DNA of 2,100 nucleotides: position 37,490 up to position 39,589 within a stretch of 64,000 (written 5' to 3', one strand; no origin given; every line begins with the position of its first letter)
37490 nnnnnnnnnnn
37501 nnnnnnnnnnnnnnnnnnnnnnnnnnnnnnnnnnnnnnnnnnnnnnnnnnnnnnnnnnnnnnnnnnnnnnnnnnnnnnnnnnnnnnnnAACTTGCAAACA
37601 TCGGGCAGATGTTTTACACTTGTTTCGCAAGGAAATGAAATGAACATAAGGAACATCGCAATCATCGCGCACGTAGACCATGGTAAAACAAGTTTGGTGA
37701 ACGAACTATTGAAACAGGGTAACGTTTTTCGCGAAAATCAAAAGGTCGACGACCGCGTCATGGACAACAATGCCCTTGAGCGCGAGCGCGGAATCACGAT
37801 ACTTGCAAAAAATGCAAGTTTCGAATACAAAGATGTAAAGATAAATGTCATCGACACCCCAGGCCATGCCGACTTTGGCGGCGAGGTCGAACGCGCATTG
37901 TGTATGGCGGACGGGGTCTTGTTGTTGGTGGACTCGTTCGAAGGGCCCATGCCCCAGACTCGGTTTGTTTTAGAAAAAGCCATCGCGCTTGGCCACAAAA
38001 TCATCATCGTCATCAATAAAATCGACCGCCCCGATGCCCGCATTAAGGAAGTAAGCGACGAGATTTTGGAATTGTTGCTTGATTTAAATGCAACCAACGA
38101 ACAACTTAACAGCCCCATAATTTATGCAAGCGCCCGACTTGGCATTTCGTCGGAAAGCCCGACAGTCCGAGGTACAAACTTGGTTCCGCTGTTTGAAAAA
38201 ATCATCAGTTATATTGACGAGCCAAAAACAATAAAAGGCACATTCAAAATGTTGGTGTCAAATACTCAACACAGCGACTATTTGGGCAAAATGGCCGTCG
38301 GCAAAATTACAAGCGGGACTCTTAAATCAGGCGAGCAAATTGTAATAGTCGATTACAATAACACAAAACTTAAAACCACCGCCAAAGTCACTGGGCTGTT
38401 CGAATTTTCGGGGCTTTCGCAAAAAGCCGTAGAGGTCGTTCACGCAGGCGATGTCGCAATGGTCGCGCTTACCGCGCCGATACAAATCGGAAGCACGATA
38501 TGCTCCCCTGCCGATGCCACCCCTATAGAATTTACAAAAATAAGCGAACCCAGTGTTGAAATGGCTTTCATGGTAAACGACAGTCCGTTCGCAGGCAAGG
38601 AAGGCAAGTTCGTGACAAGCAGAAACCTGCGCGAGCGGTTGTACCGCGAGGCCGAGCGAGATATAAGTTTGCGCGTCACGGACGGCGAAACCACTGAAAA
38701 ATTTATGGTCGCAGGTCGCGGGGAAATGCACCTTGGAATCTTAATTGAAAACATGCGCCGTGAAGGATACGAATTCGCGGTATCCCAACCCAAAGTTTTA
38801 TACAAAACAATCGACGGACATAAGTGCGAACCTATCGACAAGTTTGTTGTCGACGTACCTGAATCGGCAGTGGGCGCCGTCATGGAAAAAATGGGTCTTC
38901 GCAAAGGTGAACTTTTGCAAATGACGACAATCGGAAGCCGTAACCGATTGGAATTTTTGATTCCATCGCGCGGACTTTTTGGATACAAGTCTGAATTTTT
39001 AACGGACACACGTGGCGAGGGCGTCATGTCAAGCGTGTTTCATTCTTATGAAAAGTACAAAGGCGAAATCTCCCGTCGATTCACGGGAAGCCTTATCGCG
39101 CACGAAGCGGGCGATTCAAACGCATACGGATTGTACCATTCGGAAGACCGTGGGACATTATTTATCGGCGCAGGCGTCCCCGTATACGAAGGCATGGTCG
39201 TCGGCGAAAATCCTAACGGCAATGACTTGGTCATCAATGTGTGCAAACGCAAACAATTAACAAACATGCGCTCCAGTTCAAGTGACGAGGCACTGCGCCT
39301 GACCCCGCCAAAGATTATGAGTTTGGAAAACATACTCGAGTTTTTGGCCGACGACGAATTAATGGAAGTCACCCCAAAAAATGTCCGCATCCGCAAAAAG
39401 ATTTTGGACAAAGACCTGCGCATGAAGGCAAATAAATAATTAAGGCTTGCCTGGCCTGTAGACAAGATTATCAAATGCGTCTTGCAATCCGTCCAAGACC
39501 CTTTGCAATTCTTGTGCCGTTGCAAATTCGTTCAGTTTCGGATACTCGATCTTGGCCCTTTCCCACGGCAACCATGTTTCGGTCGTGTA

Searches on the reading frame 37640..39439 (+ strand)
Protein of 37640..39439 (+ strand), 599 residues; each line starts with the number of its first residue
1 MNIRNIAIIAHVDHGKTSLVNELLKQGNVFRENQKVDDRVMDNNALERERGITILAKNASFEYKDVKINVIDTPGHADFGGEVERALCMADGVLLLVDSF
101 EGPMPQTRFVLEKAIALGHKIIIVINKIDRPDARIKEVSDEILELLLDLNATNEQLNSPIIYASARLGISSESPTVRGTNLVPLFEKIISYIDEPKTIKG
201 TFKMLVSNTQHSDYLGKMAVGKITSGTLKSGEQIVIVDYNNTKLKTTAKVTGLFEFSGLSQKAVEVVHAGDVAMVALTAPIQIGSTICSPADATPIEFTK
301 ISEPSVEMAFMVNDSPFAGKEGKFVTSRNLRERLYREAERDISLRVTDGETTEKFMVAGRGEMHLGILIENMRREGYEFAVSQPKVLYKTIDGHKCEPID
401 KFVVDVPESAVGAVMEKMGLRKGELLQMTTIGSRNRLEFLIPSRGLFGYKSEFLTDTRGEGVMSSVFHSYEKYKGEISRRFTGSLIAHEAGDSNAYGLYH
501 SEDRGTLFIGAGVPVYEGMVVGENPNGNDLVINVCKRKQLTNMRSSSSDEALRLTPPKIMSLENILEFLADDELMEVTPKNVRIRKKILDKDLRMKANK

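Call 40: find_homologous_proteins(query=window:37640-39439:+, max_evalue=1e-50)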
Query window:37640-39439:+ (599 aa): 8000 proteins with E <= 1e-50 among 8000 candidates; the best 120 are listed.
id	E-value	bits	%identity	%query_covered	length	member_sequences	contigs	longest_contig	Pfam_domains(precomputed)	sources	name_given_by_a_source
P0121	0.0e+0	1321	100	100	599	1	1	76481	PF21018.3,PF01926.30,PF00679.31,PF14492.13,PF00009.34,PF03144.32,PF22042.3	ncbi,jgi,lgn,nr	ncbi:MAG: translational GTPase TypA [Christensenellaceae bacterium]|jgi:GTP-binding protein|nr:trans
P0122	0.0e+0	1067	80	100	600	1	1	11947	PF21018.3,PF01926.30,PF00679.31,PF14492.13,PF02421.25,PF00009.34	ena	-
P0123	0.0e+0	1066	80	100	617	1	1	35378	PF21018.3,PF01926.30,PF00679.31,PF14492.13,PF02421.25,PF00009.34,PF03144.32,PF22042.3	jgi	jgi:GTP-binding protein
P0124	0.0e+0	1055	79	100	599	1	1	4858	PF21018.3,PF01926.30,PF00679.31,PF14492.13,PF00009.34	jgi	jgi:GTP-binding protein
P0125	0.0e+0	1052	78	100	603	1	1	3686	PF21018.3,PF01926.30,PF00679.31,PF14492.13,PF02421.25,PF00009.34,PF03144.32,PF22042.3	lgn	-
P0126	0.0e+0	1052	78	100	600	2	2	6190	PF21018.3,PF01926.30,PF00679.31,PF14492.13,PF02421.25,PF00009.34,PF03144.32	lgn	-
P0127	0.0e+0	1051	81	97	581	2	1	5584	PF21018.3,PF01926.30,PF00679.31,PF14492.13,PF00009.34,PF22042.3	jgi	-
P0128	0.0e+0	1051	78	100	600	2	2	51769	PF21018.3,PF01926.30,PF00679.31,PF14492.13,PF00009.34,PF03144.32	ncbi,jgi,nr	ncbi:MAG: translational GTPase TypA [Firmicutes bacterium]|nr:translational GTPase TypA [Bacillota b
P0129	0.0e+0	1047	79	99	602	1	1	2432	PF21018.3,PF01926.30,PF00679.31,PF02421.25,PF00009.34,PF03144.32,PF22042.3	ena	-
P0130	0.0e+0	1040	77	100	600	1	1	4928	PF21018.3,PF01926.30,PF00679.31,PF14492.13,PF00009.34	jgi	jgi:GTP-binding protein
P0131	0.0e+0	1039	77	100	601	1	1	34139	PF21018.3,PF01926.30,PF00679.31,PF14492.13,PF00009.34,PF03144.32,PF22042.3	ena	-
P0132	0.0e+0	1039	77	100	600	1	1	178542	PF21018.3,PF01926.30,PF00679.31,PF14492.13,PF00009.34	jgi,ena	-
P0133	0.0e+0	1028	78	100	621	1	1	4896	PF21018.3,PF01926.30,PF00679.31,PF14492.13,PF00009.34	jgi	jgi:GTP-binding protein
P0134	1.5e-295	999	75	100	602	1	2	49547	PF21018.3,PF01926.30,PF00679.31,PF14492.13,PF02421.25,PF00009.34,PF03144.32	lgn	-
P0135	9.2e-294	993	75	100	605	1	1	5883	PF21018.3,PF01926.30,PF00679.31,PF02421.25,PF00009.34,PF03144.32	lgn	-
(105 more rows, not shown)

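Call 42: find_encoding_contigs(protein=P0123, flank=8000, max_places=2)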
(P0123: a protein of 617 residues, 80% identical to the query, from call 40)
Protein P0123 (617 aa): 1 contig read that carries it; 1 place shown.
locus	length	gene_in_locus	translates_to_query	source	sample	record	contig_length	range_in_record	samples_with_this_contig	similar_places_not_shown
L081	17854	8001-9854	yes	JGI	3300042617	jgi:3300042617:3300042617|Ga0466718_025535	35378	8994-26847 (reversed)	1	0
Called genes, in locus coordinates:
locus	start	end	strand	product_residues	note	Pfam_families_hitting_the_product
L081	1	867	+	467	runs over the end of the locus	PF01171:ATP_bind_3, PF11734:TilS_C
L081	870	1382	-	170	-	PF03061:4HBT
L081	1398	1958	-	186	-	PF08207:EFP_N, PF01132:EFP (weak), PF09285:Elong-fact-P_C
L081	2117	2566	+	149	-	-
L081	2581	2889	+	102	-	-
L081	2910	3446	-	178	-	-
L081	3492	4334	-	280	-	PF14249:Tocopherol_cycl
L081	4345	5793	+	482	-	PF01266:DAO, PF07992:Pyr_redox_2 (weak), PF00355:Rieske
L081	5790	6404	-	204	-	PF13238:AAA_18 (weak)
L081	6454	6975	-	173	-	-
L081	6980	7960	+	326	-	PF01784:DUF34_NIF3 (weak)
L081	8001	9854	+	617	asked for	PF00009:GTP_EFTU, PF01926:MMR_HSR1 (weak), PF02421:FeoB_N (faint), PF22042:EF-G_D2 (weak), PF03144:GTP_EFTU_D2 (weak), PF14492:EFG_III (weak), PF00679:EFG_C, PF21018:BipA_C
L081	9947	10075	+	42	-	-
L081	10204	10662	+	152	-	-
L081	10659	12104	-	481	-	PF01676:Metalloenzyme, PF06415:iPGM_N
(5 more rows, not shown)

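Call 43: find_encoding_contigs(protein=P0128, flank=8000, max_places=2)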
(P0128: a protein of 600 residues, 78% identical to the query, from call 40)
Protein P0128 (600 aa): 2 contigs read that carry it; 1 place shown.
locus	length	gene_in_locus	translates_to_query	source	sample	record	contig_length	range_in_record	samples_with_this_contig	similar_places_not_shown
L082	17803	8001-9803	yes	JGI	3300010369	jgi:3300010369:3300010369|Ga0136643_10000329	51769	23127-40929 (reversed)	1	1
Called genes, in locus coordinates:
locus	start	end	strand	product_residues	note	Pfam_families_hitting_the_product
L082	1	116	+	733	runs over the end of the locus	PF03477:ATP-cone, PF13597:NRDD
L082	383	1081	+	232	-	PF13353:Fer4_12, PF04055:Radical_SAM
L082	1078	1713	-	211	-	-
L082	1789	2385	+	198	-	-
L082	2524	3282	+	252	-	PF04973:NMN_transporter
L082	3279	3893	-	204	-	-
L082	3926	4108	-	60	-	PF05635:23S_rRNA_IVP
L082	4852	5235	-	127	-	-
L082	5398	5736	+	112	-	PF13560:HTH_31, PF01381:HTH_3, PF12844:HTH_19 (weak)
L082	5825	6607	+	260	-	-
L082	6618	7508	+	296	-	-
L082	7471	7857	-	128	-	-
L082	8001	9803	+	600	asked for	PF00009:GTP_EFTU, PF01926:MMR_HSR1, PF03144:GTP_EFTU_D2 (faint), PF14492:EFG_III (weak), PF00679:EFG_C, PF21018:BipA_C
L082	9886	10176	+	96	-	PF23711:DUF7156 (faint)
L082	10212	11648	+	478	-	PF00753:Lactamase_B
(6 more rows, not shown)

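Call 44: find_encoding_contigs(protein=P0132, flank=8000, max_places=2)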
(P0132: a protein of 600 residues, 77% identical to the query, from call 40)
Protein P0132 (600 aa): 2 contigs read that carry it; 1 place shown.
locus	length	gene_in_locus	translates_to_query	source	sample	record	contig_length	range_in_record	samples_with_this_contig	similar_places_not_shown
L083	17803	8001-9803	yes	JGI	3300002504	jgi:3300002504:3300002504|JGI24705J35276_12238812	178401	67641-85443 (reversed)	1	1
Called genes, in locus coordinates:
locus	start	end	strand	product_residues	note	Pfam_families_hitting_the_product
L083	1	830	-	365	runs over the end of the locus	PF00712:DNA_pol3_beta, PF02767:DNA_pol3_beta_2, PF02768:DNA_pol3_beta_3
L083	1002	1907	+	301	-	PF00005:ABC_tran, PF13304:AAA_21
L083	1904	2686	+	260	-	-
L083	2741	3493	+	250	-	PF04298:Zn_peptidase_2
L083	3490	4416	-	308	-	PF14814:UB2H (weak), PF17757:UvrB_inter, PF02559:CarD_TRCF_RID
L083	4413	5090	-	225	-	PF01195:Pept_tRNA_hydro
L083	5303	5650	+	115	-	PF01844:HNH (weak)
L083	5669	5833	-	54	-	-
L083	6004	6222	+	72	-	PF04814:HNF-1_N (weak), PF13744:HTH_37 (weak), PF12844:HTH_19, PF01381:HTH_3, PF13443:HTH_26 (weak)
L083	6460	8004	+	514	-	PF00270:DEAD, PF04851:ResIII, PF14617:CMS1 (weak), PF00271:Helicase_C, PF22590:Cas3-like_C_2 (faint)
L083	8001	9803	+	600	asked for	PF00009:GTP_EFTU, PF01926:MMR_HSR1 (weak), PF14492:EFG_III (weak), PF00679:EFG_C, PF21018:BipA_C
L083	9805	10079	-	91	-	-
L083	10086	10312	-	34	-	-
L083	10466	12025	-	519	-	-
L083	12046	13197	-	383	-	PF00589:Phage_integrase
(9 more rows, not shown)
